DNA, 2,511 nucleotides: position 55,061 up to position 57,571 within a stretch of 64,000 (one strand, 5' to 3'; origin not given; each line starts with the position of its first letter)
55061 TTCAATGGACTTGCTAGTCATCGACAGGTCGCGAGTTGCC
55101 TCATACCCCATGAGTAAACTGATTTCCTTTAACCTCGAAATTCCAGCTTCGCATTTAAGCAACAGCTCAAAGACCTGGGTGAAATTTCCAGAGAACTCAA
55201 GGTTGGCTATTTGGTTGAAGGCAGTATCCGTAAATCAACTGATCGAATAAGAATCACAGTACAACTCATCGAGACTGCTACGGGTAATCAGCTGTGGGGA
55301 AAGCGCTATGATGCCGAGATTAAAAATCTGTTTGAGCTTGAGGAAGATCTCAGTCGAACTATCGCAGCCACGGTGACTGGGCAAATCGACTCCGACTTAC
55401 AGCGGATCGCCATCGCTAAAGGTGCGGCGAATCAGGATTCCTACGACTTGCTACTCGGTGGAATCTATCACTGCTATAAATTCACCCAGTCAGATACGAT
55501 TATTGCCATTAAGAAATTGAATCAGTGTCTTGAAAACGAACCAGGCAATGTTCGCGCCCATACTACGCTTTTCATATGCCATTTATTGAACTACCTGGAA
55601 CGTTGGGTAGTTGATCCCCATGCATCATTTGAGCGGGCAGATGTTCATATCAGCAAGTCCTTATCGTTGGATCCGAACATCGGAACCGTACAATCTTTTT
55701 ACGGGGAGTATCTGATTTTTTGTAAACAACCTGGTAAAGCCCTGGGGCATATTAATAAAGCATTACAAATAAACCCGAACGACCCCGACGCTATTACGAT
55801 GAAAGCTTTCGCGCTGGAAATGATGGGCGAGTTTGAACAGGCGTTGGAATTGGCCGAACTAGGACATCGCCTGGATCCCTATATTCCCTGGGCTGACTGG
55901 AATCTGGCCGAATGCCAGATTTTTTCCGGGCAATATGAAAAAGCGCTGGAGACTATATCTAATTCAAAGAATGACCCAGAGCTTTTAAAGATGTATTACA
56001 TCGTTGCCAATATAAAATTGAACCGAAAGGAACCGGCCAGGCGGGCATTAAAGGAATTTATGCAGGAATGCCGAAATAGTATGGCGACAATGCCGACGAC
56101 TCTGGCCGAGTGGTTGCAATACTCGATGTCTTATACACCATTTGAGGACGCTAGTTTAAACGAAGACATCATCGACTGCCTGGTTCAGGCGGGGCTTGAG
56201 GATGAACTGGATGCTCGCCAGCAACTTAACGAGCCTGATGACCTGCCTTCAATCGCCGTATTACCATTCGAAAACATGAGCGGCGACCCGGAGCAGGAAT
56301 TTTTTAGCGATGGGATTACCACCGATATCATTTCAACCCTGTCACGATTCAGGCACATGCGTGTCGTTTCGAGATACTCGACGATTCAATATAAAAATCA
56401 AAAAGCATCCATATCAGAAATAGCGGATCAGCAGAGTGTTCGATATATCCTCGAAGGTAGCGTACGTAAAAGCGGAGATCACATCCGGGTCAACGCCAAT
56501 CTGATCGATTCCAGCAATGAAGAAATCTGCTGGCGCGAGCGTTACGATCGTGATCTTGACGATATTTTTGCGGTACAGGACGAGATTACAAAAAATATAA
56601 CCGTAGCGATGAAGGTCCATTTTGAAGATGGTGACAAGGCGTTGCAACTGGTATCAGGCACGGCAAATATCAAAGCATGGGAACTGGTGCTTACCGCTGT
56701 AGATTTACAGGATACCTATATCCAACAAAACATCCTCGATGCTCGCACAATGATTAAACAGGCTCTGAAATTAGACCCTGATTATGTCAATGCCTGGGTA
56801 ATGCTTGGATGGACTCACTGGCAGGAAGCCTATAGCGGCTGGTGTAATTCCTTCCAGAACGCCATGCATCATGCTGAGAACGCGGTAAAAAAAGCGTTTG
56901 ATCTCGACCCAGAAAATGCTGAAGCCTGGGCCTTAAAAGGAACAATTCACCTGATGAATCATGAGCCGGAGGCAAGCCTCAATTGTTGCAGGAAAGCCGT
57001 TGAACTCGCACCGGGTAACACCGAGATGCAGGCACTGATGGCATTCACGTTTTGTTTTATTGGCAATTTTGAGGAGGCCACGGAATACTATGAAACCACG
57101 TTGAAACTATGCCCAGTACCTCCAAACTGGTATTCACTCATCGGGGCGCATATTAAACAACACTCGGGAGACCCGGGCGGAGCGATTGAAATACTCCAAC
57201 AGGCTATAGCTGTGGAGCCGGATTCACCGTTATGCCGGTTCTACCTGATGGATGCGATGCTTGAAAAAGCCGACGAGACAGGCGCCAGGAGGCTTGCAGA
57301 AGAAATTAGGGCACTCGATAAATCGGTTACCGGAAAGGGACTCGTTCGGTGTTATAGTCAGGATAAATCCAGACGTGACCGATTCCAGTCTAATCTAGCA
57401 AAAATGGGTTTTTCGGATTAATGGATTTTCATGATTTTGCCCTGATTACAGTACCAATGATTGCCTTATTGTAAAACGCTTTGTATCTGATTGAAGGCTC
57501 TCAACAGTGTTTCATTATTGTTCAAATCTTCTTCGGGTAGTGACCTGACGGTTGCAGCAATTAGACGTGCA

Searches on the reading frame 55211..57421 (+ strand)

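Call 45: search_protein_families(library=ncbifam, proteins=[window:55211-57421:+], max_evalue=1e-20)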
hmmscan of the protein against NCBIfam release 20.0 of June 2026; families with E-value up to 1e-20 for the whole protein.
window:55211-57421:+ (736 aa): 1 family
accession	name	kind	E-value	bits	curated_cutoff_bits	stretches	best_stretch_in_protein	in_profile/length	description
TIGR02917.1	PEP_TPR_lipo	equivalog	4e-24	84.6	312.2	0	549-636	172-259/899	XrtA/PEP-CTERM system TPR-repeat protein PrsT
